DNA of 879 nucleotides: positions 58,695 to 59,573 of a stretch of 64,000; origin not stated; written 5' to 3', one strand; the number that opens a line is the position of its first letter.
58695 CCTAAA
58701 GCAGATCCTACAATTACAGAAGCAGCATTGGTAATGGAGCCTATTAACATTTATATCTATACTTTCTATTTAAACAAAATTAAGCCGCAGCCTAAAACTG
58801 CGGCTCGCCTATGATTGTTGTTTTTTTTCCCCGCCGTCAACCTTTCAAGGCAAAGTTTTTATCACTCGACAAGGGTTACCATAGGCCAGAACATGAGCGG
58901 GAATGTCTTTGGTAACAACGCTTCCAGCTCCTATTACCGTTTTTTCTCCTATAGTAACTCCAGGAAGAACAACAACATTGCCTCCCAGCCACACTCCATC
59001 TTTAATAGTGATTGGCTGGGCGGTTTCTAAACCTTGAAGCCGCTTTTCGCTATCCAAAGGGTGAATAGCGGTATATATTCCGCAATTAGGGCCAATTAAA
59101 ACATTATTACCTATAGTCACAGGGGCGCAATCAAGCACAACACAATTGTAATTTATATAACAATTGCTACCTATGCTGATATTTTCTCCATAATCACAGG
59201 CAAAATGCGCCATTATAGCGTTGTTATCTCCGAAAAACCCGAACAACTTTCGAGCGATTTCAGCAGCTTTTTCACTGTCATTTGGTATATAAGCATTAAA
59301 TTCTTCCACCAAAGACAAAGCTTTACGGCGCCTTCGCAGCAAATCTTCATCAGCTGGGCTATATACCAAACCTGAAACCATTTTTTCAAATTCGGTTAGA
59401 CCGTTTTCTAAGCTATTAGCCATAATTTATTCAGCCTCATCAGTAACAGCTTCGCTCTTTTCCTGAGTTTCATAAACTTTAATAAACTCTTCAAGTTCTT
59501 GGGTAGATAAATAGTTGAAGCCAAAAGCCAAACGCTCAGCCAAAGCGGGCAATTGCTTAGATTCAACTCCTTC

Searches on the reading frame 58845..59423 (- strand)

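Call 54: search_protein_families(library=pfam, proteins=[window:58845-59423:-], max_evalue=0.00001)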
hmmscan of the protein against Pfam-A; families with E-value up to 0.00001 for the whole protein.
window:58845-59423:- (192 aa): 4 families
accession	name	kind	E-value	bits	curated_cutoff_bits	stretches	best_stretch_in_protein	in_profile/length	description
PF00132.30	Hexapep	-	1.5e-15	56.6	27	1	138-172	2-36/36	Bacterial transferase hexapeptide (six repeats)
PF12464.13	Mac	-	1.5e-11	44.8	22.1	1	14-62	1-50/53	Maltose acetyltransferase hexapeptide capping motif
PF14602.12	Hexapep_2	-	2.5e-11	43.5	27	1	137-172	1-34/34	Hexapeptide repeat of succinyl-transferase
PF25084.1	LbH_EIF2B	-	5.8e-06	26.7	54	0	70-168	10-103/105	EIF2B subunit epsilon LbH domain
